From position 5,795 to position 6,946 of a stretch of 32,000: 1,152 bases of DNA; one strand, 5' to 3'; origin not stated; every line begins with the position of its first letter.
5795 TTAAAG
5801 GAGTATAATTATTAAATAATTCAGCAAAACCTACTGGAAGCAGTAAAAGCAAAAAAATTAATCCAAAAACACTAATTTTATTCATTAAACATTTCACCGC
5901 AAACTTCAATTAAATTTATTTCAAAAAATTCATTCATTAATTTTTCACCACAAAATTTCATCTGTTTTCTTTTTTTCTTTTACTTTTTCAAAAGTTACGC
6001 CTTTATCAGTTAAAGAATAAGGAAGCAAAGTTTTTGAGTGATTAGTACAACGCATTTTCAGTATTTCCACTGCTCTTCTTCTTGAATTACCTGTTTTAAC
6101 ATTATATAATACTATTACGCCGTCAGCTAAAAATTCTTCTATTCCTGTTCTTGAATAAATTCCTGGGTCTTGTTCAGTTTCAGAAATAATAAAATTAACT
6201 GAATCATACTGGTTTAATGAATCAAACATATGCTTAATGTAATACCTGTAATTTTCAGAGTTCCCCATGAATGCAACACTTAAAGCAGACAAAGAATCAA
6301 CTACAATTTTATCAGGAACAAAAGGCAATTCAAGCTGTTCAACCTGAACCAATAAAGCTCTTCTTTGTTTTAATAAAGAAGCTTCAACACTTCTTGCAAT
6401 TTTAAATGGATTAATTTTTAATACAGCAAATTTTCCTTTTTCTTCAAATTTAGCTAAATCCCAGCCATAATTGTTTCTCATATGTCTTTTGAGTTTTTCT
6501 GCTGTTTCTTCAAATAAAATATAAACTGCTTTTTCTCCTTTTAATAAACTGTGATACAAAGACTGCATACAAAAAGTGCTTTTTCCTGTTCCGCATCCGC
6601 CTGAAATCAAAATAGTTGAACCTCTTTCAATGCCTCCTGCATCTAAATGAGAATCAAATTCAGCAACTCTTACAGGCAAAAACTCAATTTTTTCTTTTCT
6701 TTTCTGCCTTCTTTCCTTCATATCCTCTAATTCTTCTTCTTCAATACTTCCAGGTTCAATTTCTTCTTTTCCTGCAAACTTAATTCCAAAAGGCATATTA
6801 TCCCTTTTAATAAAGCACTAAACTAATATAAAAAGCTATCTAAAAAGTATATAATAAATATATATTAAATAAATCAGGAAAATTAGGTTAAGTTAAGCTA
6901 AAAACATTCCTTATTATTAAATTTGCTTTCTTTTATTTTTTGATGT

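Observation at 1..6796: KaiC-like ATPase heading a same-strand cluster of two paralogous surface 'receptors' and a CARDB adhesin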

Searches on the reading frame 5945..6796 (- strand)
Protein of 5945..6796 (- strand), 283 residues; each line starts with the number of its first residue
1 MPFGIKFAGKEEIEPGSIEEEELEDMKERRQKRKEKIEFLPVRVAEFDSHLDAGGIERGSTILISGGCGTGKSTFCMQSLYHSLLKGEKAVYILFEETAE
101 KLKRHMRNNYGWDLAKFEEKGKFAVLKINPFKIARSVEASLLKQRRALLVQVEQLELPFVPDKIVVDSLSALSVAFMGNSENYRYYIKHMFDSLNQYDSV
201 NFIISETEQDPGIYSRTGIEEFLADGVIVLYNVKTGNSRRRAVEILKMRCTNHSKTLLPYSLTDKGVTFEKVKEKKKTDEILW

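Call 7: search_protein_families(library=pfam, proteins=[window:5945-6796:-], max_evalue=0.01)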
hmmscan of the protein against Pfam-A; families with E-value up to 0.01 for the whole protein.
window:5945-6796:- (283 aa): 6 families
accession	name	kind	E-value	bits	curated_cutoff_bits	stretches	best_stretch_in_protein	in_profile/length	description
PF06745.19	ATPase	-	1.7e-49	168.8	26.6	1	43-270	4-227/231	KaiC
PF13481.12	AAA_25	-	3e-06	27.4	27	1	50-191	24-170/195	AAA domain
PF07088.17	GvpD_P-loop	-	0.00024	21.5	24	1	57-237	8-178/189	GvpD gas vesicle protein, P-loop domain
PF25199.1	nSTAND_NTPase5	-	0.00025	21.3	34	1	57-102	39-84/145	Novel STAND NTPase 5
PF13173.12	AAA_14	-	0.0014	19.1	27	0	61-104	4-46/129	AAA domain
PF20720.3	nSTAND3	-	0.0026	17.9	27.2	1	59-108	17-63/155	Novel STAND NTPase 3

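Call 10: search_protein_families(library=ncbifam, proteins=[window:5945-6796:-], max_evalue=0.01)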
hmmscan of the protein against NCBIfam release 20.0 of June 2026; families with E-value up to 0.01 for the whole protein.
window:5945-6796:- (283 aa): 15 families
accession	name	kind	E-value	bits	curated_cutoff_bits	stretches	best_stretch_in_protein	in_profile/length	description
NF006799.0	PRK09302.1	equivalog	9.1e-38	130.1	408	1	31-268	4-237/515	circadian clock protein KaiC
TIGR03880.1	KaiC_arch_3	hypoth_equivalog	1.9e-36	125.7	249.45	1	53-268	10-216/224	KaiC domain-containing protein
TIGR02655.1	circ_KaiC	equivalog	7.2e-31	107.4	546.25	1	43-269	6-228/484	circadian clock protein KaiC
TIGR03877.1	thermo_KaiC_1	hypoth_equivalog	2.1e-25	89.6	307.25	1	52-271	15-234/238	KaiC domain-containing protein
TIGR03881.1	KaiC_arch_4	hypoth_equivalog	1.8e-23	83.4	247.8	1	42-261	5-219/231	KaiC domain-containing protein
NF004723.0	PRK06067.1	subfamily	3e-13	49.9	194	1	30-174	6-143/243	flagellar accessory protein FlaH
NF052589.1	ArlH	equivalog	5.3e-12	45.9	215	1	53-252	14-204/229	archaellum protein ArlH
NF006320.0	PRK08533.1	equivalog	4.3e-07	29.8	215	1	53-247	18-200/230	flagellar accessory protein FlaH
TIGR00416.1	sms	equivalog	1.2e-06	27.5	403.05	1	35-103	72-138/454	DNA repair protein RadA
TIGR02237.1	recomb_radB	equivalog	1.6e-05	24.9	172.4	1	51-109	4-63/210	DNA repair and recombination protein RadB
TIGR02788.1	VirB11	equivalog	0.0041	16.2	249.95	1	55-109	140-190/308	P-type DNA transfer ATPase VirB11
TIGR03878.1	thermo_KaiC_2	hypoth_equivalog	0.0051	16.2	232.2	1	53-205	30-173/259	KaiC domain-containing protein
NF006861.0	PRK09361.1-1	equivalog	0.0072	15.9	278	0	40-97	5-61/235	DNA repair and recombination protein RadB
NF004629.0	PRK05973.1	equivalog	0.0075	15.3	156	0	56-121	61-125/237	DNA helicase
NF006306.0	PRK08506.1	equivalog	0.0077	14.9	596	0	18-104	153-237/472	replicative DNA helicase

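Call 12: find_homologous_proteins(query=window:5945-6796:-, max_evalue=1e-10)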
Query window:5945-6796:- (283 aa): 392 proteins with E <= 1e-10 among 1679 candidates; the best 120 are listed.
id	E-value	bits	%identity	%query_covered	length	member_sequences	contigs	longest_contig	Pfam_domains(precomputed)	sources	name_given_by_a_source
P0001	2.7e-183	626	100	100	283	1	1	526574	PF06745.20,PF13481.13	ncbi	-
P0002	7.2e-159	546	85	100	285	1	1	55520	PF06745.20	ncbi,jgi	-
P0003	1.3e-156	538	85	100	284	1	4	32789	PF06745.20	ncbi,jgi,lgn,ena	-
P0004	1.5e-156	538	85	100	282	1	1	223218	PF06745.20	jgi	jgi:KaiC/GvpD/RAD55 family RecA-like ATPase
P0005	1.6e-156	538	83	100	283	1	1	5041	PF06745.20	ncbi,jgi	jgi:circadian clock protein KaiC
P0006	3.1e-155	534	84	100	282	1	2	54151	PF06745.20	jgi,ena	-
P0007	5.9e-155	533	83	100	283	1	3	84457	PF06745.20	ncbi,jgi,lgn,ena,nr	ncbi:hypothetical protein KKG83_00505 [Candidatus Micrarchaeota archaeon]|nr:hypothetical protein [C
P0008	1.4e-153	528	82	100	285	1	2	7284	PF06745.20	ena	-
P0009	5.8e-153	526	83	100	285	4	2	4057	PF06745.20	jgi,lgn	-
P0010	1.2e-151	522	84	96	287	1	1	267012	PF06745.20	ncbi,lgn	-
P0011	1.2e-151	522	83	100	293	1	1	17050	PF06745.20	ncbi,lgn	ncbi:MAG: ATPase domain-containing protein [archaeon]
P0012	5.1e-127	441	71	100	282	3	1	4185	PF06745.20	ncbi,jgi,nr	ncbi:hypothetical protein KJ660_01665 [Candidatus Micrarchaeota archaeon]|nr:hypothetical protein [C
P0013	2.6e-125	436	69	99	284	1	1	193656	PF06745.20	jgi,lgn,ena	-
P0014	2.9e-125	435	71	94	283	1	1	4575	PF06745.20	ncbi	-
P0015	8.8e-124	431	69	100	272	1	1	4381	PF06745.20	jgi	jgi:KaiC/GvpD/RAD55 family RecA-like ATPase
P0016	1.7e-123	430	75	87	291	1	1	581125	PF06745.20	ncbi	ncbi:MAG: ATPase domain-containing protein [Candidatus Diapherotrites archaeon]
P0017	6.5e-120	418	64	94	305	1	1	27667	PF06745.20,PF13481.13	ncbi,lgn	-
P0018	7.0e-118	411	68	93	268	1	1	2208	PF06745.20,PF13481.13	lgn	-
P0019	4.3e-114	399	62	94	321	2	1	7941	PF06745.20,PF25199.2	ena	-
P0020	2.0e-113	397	65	96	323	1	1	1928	PF06745.20,PF07088.17,PF13481.13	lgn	-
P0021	1.5e-112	394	69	90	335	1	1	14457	PF06745.20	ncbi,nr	ncbi:MAG: ATPase domain-containing protein [archaeon]|nr:ATPase domain-containing protein [archaeon]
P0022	1.5e-112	394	67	92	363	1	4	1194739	PF06745.20,PF13481.13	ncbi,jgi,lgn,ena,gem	-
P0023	2.9e-105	370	65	84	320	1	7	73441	PF06745.20,PF13481.13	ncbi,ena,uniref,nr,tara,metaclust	ncbi:MAG: hypothetical protein CL943_00240 [Candidatus Diapherotrites archaeon]|uniref:KaiC domain-c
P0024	3.8e-105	369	64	84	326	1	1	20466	PF06745.20,PF13481.13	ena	-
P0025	8.7e-105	368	65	85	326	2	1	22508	PF06745.20,PF13481.13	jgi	-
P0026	2.6e-104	367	64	83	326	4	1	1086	PF06745.20,PF13481.13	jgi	jgi:circadian clock protein KaiC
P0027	3.9e-103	363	63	84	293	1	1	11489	PF06745.20,PF13481.13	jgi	jgi:KaiC/GvpD/RAD55 family RecA-like ATPase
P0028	5.9e-99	349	57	98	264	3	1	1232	PF06745.20,PF13481.13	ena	-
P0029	6.7e-99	349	59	97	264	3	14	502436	PF06745.20,PF13481.13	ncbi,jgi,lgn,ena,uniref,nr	ncbi:MAG: hypothetical protein J4203_02750 [Candidatus Diapherotrites archaeon]|uniref:KaiC domain-c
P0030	1.6e-97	345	62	81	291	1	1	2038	PF06745.20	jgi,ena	-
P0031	1.6e-92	328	57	85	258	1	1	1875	PF06745.20,PF13481.13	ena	-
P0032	7.7e-91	323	55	97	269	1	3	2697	PF06745.20,PF07088.17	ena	-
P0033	1.1e-90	322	57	83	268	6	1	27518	PF06745.20,PF13481.13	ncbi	-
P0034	3.0e-90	321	57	82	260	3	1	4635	PF06745.20,PF13481.13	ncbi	ncbi:MAG: ATPase domain-containing protein [Candidatus Micrarchaeota archaeon]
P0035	3.0e-90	321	59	86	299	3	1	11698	PF06745.20,PF00154.28,PF25199.2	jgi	jgi:KaiC/GvpD/RAD55 family RecA-like ATPase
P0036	4.2e-90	320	56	84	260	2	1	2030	PF06745.20,PF07088.17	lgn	-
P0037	5.2e-90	320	57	81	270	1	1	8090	PF06745.20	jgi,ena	-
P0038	1.2e-89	319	54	86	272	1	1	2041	PF06745.20,PF13481.13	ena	-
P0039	1.6e-89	318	55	83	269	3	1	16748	PF06745.20,PF13481.13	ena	-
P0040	1.7e-89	318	56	86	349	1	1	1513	PF06745.20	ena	-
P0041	6.8e-89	316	56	91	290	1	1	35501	PF06745.20,PF13481.13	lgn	-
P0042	3.7e-88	314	60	81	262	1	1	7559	PF06745.20,PF07088.17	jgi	-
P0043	5.5e-88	313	52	94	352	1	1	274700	PF06745.20,PF13481.13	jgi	jgi:KaiC/GvpD/RAD55 family RecA-like ATPase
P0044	2.4e-87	311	55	96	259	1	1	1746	PF06745.20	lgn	-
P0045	3.3e-87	311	58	81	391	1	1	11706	PF06745.20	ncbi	-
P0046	3.8e-87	310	54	90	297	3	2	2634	PF06745.20,PF07088.17,PF25199.2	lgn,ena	-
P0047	4.1e-87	310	56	81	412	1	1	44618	PF06745.20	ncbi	ncbi:MAG: ATPase domain-containing protein [Candidatus Diapherotrites archaeon]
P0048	6.4e-87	310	55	86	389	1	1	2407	PF06745.20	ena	-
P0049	3.8e-86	307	54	87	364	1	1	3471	PF06745.20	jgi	jgi:KaiC/GvpD/RAD55 family RecA-like ATPase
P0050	3.9e-86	307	57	82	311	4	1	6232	PF06745.20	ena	-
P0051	4.1e-86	307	52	91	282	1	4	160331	PF06745.20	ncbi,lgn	-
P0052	4.9e-86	307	56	83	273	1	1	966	PF06745.20,PF07088.17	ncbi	-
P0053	5.0e-86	307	56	83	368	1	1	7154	PF06745.20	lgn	-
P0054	5.5e-86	307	54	94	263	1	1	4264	PF06745.20,PF07088.17,PF13481.13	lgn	-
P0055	7.9e-86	306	57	84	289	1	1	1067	PF06745.20,PF25199.2,PF13481.13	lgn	-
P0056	1.0e-85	306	55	87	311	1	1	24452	PF06745.20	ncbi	-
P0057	1.0e-85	306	53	93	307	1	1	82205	PF06745.20,PF03796.22,PF13481.13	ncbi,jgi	-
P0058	1.2e-85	306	58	83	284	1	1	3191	PF06745.20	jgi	jgi:KaiC/GvpD/RAD55 family RecA-like ATPase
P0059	3.2e-85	304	54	85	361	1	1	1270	PF06745.20,PF03796.22,PF13481.13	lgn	-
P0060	3.2e-85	304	56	82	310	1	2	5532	PF06745.20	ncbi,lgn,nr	ncbi:hypothetical protein KKE06_02865 [Candidatus Micrarchaeota archaeon]|nr:hypothetical protein [C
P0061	3.4e-85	304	54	94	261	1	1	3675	PF06745.20,PF07088.17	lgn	-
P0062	3.6e-85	304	52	96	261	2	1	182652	PF06745.20,PF07088.17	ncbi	ncbi:MAG: ATPase domain-containing protein [Candidatus Diapherotrites archaeon]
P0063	4.9e-85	304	58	82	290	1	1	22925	PF06745.20,PF23442.2,PF25199.2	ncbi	ncbi:MAG: ATPase domain-containing protein [Candidatus Diapherotrites archaeon]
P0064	5.7e-85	303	57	81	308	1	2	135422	PF06745.20,PF07088.17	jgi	-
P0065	7.0e-85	303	51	91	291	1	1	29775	PF06745.20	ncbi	-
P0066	9.4e-85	303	53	90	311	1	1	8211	PF06745.20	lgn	-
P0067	1.1e-84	302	58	82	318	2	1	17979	PF06745.20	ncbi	-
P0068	1.5e-84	302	56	84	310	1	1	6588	PF06745.20,PF25199.2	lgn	-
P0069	1.6e-84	302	56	82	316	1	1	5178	PF06745.20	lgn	-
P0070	1.8e-84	302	54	84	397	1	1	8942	PF06745.20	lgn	-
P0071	1.9e-84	302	55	89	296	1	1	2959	PF06745.20,PF13481.13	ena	-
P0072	2.7e-84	301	55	82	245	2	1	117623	PF06745.20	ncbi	ncbi:MAG: ATPase domain-containing protein [Candidatus Micrarchaeia archaeon]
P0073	2.8e-84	301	55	81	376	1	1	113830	PF06745.20,PF03796.22,PF13481.13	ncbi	ncbi:MAG: ATPase domain-containing protein [Candidatus Diapherotrites archaeon]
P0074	3.7e-84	301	57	81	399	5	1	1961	PF06745.20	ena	-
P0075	7.2e-84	300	54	81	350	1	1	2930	PF06745.20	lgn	-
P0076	7.4e-84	300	56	82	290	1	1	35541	PF06745.20,PF23442.2,PF25199.2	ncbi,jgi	-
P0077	8.0e-84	300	56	83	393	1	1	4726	PF06745.20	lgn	-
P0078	9.1e-84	299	54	84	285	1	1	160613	PF06745.20,PF13481.13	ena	-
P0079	1.3e-83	299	55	81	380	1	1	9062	PF06745.20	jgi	-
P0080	1.4e-83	299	55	83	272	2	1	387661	PF06745.20,PF25199.2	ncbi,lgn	-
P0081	5.0e-83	297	56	81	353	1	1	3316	PF06745.20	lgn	-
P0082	5.3e-83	297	54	81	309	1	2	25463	PF06745.20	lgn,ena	-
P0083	5.9e-83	297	55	83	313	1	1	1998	PF06745.20,PF00154.28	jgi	jgi:circadian clock protein KaiC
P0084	5.9e-83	297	55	82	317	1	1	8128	PF06745.20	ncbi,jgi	-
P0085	6.4e-83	297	56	81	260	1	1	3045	PF06745.20,PF23442.2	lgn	-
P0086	9.1e-83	296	54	81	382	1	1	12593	PF06745.20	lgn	-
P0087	9.8e-83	296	52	87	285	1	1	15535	PF06745.20,PF07088.17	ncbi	-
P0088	1.2e-82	296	55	83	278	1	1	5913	PF06745.20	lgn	-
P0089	1.2e-82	296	53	81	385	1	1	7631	PF06745.20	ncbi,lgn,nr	ncbi:MAG: hypothetical protein HYW50_03705 [Candidatus Diapherotrites archaeon]|nr:hypothetical prot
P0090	1.9e-82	295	52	91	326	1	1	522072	PF06745.20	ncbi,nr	ncbi:MAG: hypothetical protein N3D73_01975 [Candidatus Diapherotrites archaeon]|nr:hypothetical prot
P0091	3.3e-82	294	56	82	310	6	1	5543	PF06745.20,PF25199.2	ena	-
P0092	3.4e-82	294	55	81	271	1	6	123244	PF06745.20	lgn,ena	-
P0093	4.3e-82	294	54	81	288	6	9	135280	PF06745.20,PF13481.13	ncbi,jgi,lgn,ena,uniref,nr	ncbi:MAG: hypothetical protein J4203_07535 [Candidatus Diapherotrites archaeon]|uniref:KaiC domain-c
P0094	1.3e-81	292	55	81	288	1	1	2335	PF06745.20,PF00154.28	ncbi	-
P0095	1.7e-81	292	53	87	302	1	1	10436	PF06745.20,PF23442.2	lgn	-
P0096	1.9e-81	292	56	81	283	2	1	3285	PF06745.20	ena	-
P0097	2.1e-81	292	55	81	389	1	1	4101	PF06745.20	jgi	jgi:KaiC/GvpD/RAD55 family RecA-like ATPase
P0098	2.3e-81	292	55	81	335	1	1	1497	PF06745.20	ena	-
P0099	2.6e-81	291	53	82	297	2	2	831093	PF06745.20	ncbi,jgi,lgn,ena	-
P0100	3.0e-81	291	53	87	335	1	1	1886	PF06745.20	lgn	-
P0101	3.7e-81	291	54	81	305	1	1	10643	PF06745.20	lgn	-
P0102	3.9e-81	291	51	93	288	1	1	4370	PF06745.20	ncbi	-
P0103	4.1e-81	291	53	83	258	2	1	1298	PF06745.20,PF03796.22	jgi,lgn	-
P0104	4.6e-81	291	56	83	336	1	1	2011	PF06745.20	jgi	jgi:KaiC/GvpD/RAD55 family RecA-like ATPase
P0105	5.0e-81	290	53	85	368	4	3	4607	PF06745.20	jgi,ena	-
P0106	6.7e-81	290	56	82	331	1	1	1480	PF06745.20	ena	-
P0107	9.0e-81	290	53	84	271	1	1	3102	PF06745.20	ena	-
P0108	1.3e-80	289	53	85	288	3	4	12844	PF06745.20,PF07088.17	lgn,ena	-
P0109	1.3e-80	289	55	84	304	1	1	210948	PF06745.20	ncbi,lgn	-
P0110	1.8e-80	289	54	84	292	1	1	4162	PF06745.20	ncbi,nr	ncbi:MAG: ATPase domain-containing protein [Candidatus Diapherotrites archaeon]|nr:ATPase domain-con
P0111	2.3e-80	288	53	86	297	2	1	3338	PF06745.20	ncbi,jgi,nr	ncbi:hypothetical protein DRJ19_04900 [Candidatus Woesearchaeota archaeon]|nr:MAG: hypothetical prot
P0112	5.7e-80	287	56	83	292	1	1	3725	PF06745.20,PF13481.13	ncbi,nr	ncbi:MAG: gas vesicle protein GvpD [archaeon]|nr:gas vesicle protein GvpD [archaeon]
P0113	1.5e-79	286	57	81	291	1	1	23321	PF06745.20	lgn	-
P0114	1.6e-79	285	54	83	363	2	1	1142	PF06745.20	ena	-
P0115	2.5e-79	285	53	81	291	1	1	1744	PF06745.20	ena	-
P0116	4.1e-79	284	55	81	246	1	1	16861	PF06745.20,PF07088.17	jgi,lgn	-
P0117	4.2e-79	284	55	83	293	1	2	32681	PF06745.20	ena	-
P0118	4.8e-79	284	51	90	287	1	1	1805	PF06745.20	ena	-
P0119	4.8e-79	284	55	82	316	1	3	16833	PF06745.20,PF03796.22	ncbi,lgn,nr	ncbi:MAG: ATPase domain-containing protein [Candidatus Diapherotrites archaeon]|nr:hypothetical prot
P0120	4.9e-79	284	55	82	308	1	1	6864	PF06745.20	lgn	-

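Call 14: find_related_loci(query=A1, collection=genome_contigs, flank=10000)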
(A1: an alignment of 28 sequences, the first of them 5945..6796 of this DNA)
Query A1 (283 aa) in genome_contigs; peptide patterns used: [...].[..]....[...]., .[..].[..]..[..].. (x = any residue, [..] = any of these).
599 stretches matched a pattern (row limit reached: there are more); 271 encode a relative of the query (tblastn E <= 1e-3); the best 80 are kept; 80 distinct loci.
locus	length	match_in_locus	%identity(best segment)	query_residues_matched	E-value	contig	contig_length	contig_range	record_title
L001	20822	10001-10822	84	1-272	7e-151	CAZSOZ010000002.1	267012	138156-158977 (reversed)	MAG TPA_asm: uncultured archaeon isolate SRP141376_co4_183 genome assembly, contig: NODE_21_length_267012_cov_11.067400,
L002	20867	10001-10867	64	1-267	2e-128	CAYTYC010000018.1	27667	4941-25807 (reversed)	MAG TPA_asm: uncultured archaeon isolate binchicken_co17_196 genome assembly, contig: NODE_4639_length_27667_cov_5.56754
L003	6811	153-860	64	38-273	2e-111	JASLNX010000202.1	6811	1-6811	MAG: archaeon isolate Arabian11_MAG_21 c_000002163639, whole genome shotgun sequence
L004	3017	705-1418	56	30-267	2e-98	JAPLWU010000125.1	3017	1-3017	MAG: Candidatus Micrarchaeota archaeon isolate LacPavin_0920_SED3_MAG_54_8 LacPavin_0920_SED3_scaffold_3506272, whole ge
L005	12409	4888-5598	56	31-267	3e-96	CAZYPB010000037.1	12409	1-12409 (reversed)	MAG TPA_asm: Candidatus Micrarchaeota archaeon isolate SRP141376_co3_467 genome assembly, contig: NODE_14059_length_1240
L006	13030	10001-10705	57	33-267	5e-96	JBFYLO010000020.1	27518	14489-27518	MAG: Candidatus Micrarchaeota archaeon isolate PPR_0038 k121_1243987, whole genome shotgun sequence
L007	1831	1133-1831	57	33-265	2e-100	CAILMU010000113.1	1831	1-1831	uncultured Candidatus Micrarchaeota archaeon isolate AlinenSediments_bin-0775 genome assembly, contig: bin-0775:113/246,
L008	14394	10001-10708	55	38-267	2e-92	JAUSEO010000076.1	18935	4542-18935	MAG: archaeon isolate E14_maxbin.202 E14_k141_1840261, whole genome shotgun sequence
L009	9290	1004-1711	56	38-267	4e-92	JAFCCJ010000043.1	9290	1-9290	MAG: Candidatus Iainarchaeum archaeon isolate AB_3033_Bin_152 AB_3033_Bin_152_scaffold_13512, whole genome shotgun seque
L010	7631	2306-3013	53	38-267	4e-91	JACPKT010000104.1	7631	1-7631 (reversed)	MAG: Candidatus Iainarchaeum archaeon isolate NC_groundwater_502_Ag_S-0.1um_40_6 S35_SO-1_scaffold_277690, whole genome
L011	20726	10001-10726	55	40-275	5e-91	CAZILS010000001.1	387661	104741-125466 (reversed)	MAG TPA_asm: uncultured archaeon isolate SRP141376_co4_238 genome assembly, contig: NODE_6_length_387661_cov_17.188526,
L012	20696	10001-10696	56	38-270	7e-90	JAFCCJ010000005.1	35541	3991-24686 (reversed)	MAG: Candidatus Iainarchaeum archaeon isolate AB_3033_Bin_152 AB_3033_Bin_152_scaffold_1384, whole genome shotgun sequen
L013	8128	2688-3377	55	38-268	2e-89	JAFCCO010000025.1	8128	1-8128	MAG: Candidatus Iainarchaeum archaeon isolate AB_3033_Bin_60 AB_3033_Bin_60_scaffold_16328, whole genome shotgun sequenc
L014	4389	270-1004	53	26-270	3e-89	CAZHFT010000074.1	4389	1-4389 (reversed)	MAG TPA_asm: uncultured archaeon isolate binchicken_co181_599 genome assembly, contig: NODE_46641_length_4389_cov_3.6767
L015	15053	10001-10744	52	29-267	9e-89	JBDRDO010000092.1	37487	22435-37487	MAG: Candidatus Iainarchaeum archaeon isolate MEGAHIT-group-1.256 k141_2505626, whole genome shotgun sequence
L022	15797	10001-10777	49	32-283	3e-83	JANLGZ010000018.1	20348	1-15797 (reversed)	MAG: archaeon isolate P6-4 k99_228028, whole genome shotgun sequence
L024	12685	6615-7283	55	38-262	5e-82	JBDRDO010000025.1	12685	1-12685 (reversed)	MAG: Candidatus Iainarchaeum archaeon isolate MEGAHIT-group-1.256 k141_4531345, whole genome shotgun sequence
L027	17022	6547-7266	49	30-269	3e-79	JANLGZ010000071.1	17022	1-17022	MAG: archaeon isolate P6-4 k99_160795, whole genome shotgun sequence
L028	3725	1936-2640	56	31-266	2e-78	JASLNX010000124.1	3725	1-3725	MAG: archaeon isolate Arabian11_MAG_21 c_000001279744, whole genome shotgun sequence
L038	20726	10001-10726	44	28-267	1e-65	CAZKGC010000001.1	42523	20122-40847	MAG TPA_asm: Candidatus Hadarchaeota archaeon isolate binchicken_co395_48 genome assembly, contig: NODE_82_length_42523_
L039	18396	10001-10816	41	17-282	7e-66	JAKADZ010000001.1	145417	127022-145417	MAG: Nanoarchaeota archaeon isolate WY1.bin114 NODE_161_length_145417_cov_5.093627, whole genome shotgun sequence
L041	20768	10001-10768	43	15-267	8e-65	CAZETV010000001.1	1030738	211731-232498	MAG TPA_asm: Candidatus Hadarchaeota archaeon isolate binchicken_co294_43 genome assembly, contig: NODE_2_length_1030738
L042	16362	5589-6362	43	10-268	2e-64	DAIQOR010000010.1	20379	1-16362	MAG TPA_asm: bacterium isolate CTOTU11692 NODE_1475_length_20379_cov_78.714082, whole genome shotgun sequence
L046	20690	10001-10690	44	38-267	7e-64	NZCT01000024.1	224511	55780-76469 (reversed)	MAG: archaeon isolate ARS1176 MHASMcontig_671766, whole genome shotgun sequence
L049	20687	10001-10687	45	39-265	4e-63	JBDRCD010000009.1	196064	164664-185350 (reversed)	MAG: archaeon isolate MEGAHIT-group-1.168 k141_3671636, whole genome shotgun sequence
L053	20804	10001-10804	41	12-268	7e-62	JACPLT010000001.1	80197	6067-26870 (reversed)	MAG: Candidatus Pacearchaeota archaeon isolate NC_groundwater_528_Ag_S-0.1um_33_10 S35_SO-1_scaffold_92266, whole genome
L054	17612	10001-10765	43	28-269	6e-62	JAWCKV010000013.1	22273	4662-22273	MAG: Candidatus Hadarchaeales archaeon isolate JZ-2_201705_bins_153 JZ-2_201705_bins_153_scaffold_13, whole genome shotg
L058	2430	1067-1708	45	55-267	1e-62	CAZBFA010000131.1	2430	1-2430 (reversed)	MAG TPA_asm: Candidatus Woesearchaeota archaeon isolate SRP090828_co2_58 genome assembly, contig: NODE_22978_length_2430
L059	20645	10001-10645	45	55-268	1e-61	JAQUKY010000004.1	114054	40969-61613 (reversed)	MAG: Candidatus Nanoarchaeia archaeon isolate STD1_118 NODE_338_length_114054_cov_10.644544_Sandtown_D1, whole genome sh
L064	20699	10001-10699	46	38-267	7e-61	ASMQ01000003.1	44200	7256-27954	Candidatus Aenigmarchaeum subterraneum SCGC AAA011-O16 A11O16DRAFT_contig_2_0.3_C, whole genome shotgun sequence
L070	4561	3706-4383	43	44-268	3e-60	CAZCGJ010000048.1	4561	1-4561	MAG TPA_asm: Candidatus Woesearchaeota archaeon isolate SRP272421_co2_592 genome assembly, contig: NODE_80551_length_456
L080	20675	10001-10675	44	44-268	2e-59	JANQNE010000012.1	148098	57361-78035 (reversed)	MAG: Candidatus Nanoarchaeia archaeon isolate PL23a_bin.30 k99_5969410, whole genome shotgun sequence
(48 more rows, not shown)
